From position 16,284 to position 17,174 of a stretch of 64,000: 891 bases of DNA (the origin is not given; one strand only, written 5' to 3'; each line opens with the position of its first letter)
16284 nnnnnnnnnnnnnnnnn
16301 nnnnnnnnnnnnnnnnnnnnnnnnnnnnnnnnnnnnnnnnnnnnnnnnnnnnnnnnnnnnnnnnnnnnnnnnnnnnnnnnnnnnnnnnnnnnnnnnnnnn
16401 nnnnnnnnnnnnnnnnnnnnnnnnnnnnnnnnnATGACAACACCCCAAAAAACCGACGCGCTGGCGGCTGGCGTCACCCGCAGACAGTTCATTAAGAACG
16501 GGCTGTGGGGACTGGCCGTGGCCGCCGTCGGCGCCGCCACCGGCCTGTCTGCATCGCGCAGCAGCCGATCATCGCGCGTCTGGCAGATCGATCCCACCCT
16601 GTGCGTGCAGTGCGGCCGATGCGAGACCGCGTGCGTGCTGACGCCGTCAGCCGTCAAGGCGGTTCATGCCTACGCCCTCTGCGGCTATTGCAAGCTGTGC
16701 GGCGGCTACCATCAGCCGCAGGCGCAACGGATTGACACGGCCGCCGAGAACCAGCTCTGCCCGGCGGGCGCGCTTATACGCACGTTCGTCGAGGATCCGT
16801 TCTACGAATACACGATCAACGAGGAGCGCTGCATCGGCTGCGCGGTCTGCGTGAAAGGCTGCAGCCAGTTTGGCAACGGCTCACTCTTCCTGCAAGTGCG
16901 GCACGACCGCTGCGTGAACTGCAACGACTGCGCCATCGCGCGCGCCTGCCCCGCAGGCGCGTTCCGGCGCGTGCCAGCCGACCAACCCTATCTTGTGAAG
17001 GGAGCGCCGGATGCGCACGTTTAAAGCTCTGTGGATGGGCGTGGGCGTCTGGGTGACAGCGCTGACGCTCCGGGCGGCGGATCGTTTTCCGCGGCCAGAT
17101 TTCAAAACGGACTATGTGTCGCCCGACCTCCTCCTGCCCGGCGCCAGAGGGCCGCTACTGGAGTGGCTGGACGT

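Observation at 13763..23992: Operon coupling periplasmic beta-propellers, a NapGH-like transmembrane ferredoxin pair and a cytoplasmic NuoEF/GltD-like NAD(P)H flavoprotein module: candidate undescribed electron conduit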

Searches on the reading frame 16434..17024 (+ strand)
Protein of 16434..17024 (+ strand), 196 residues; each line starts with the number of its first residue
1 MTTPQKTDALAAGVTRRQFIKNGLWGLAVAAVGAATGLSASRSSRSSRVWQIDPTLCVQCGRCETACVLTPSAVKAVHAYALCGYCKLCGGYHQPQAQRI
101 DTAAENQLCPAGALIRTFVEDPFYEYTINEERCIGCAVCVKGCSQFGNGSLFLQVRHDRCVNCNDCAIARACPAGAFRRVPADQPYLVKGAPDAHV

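Call 4: search_protein_families(library=pfam, proteins=[window:16434-17024:+], max_evalue=0.01)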
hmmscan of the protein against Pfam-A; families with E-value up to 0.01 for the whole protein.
window:16434-17024:+ (196 aa): 7 families
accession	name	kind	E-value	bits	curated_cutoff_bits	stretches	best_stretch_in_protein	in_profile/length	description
PF12837.12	Fer4_6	-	3.1e-11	43.1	25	3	51-67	3-19/24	4Fe-4S binding domain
PF12838.12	Fer4_7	-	1.8e-10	41.6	27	1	43-67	24-48/52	4Fe-4S dicluster domain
PF00037.32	Fer4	-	5.1e-08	32.9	21.1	2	51-67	2-18/24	4Fe-4S binding domain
PF13237.11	Fer4_10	-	1.1e-06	28.9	25.5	0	127-143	3-19/53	4Fe-4S dicluster domain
PF13187.11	Fer4_9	-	2.4e-06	27.9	27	0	159-184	1-24/52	4Fe-4S dicluster domain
PF12797.12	Fer4_2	-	2.4e-06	27.6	24.5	1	127-144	4-21/22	4Fe-4S binding domain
PF14697.11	Fer4_21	-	1.9e-05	25.2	35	1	127-174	2-53/59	4Fe-4S dicluster domain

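Call 5: search_protein_families(library=ncbifam, proteins=[window:16434-17024:+], max_evalue=0.01)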
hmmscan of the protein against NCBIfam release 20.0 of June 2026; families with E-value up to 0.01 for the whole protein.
window:16434-17024:+ (196 aa): 26 families (the best 25 are shown)
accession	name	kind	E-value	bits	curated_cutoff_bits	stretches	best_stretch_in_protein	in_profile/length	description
NF007382.0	PRK09898.1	equivalog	3.2e-08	33.3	213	1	107-180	133-201/208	ferredoxin-like protein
NF058577.1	FdxA_fam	equivalog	2.9e-06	27.4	65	1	46-68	27-49/52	4Fe-4S ferredoxin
NF007658.0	PRK10330.1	equivalog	4.6e-06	26.3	260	1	51-144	6-100/181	electron transport protein HydN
TIGR02912.1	sulfite_red_C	equivalog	5e-06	25.7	324.1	1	127-181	165-222/314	sulfite reductase subunit C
TIGR02936.1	fdxN_nitrog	equivalog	1.1e-05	25.4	80.55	1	122-145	12-35/91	ferredoxin III, nif-specific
TIGR01944.1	rnfB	subfamily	1.9e-05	24.3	68.7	1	127-182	109-165/190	RnfABCDGE type electron transport complex subunit B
TIGR00397.1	mauM_napG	subfamily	9.9e-05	22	178.85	0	42-76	161-196/213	MauM/NapG family ferredoxin-type protein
NF003475.0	PRK05113.1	equivalog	0.00015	21.6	203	1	127-176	109-159/190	electron transport complex subunit RsxB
TIGR01971.1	NuoI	subfamily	0.00015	21.3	113.05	0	41-69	67-95/121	NADH-quinone oxidoreductase, chain I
NF004537.0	PRK05888.1-3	equivalog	0.00016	21.3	163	0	41-68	99-126/204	NADH-quinone oxidoreductase subunit NuoI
NF007012.0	PRK09476.1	equivalog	0.00022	20.5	269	1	51-80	180-209/254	ferredoxin-type protein NapG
NF045490.1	FdxA_Protbact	equivalog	0.00044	20.5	135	0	146-178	26-56/104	ferredoxin FdxA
NF009053.0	PRK12387.1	subfamily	0.00071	19.4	204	1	43-82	61-98/180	formate hydrogenlyase complex iron-sulfur subunit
TIGR02700.1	flavo_MJ0208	hypoth_equivalog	0.00081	18.7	251.35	1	125-177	142-194/234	dihydromethanopterin reductase (acceptor)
TIGR03048.1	PS_I_psaC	equivalog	0.0013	19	130.65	0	157-183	7-31/80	photosystem I iron-sulfur center protein PsaC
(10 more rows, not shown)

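Call 53: search_solved_structures(query=window:16434-17024:+, max_evalue=0.01)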
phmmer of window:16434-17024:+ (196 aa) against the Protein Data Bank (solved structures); distinct sequences matched with E-value up to 0.01: 7.
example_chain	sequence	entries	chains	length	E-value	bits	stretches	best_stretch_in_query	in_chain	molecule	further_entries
9mqx_E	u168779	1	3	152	3.4e-09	40.2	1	48-188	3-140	Fe-S-cluster-containing hydrogenase subunit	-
7vzg_B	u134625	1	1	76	0.0043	20.3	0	126-176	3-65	Photosystem P840 reaction center iron-sulfur protein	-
9sw6_H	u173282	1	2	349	0.0071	19.6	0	51-73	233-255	Tungsten formylmethanofuran dehydrogenase, subunit F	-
5odc_A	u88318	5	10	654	0.0089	19.3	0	125-178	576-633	Heterodisulfide reductase, subunit A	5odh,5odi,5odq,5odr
7v2c_B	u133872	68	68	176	0.0095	19.2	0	43-69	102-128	NADH dehydrogenase [ubiquinone] iron-sulfur protein 8, mitochondrial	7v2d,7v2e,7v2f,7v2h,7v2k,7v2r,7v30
5lc5_I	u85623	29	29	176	0.0095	19.2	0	43-69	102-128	NADH dehydrogenase [ubiquinone] iron-sulfur protein 8, mitochondrial | Mitochondrial complex I, TYKY subunit | NADH:ubiquinone oxidoreductase core subunit S8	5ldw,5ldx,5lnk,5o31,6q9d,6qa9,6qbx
9f5x_G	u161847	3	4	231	0.0096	19.2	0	43-69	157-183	NADH:ubiquinone oxidoreductase subunit 8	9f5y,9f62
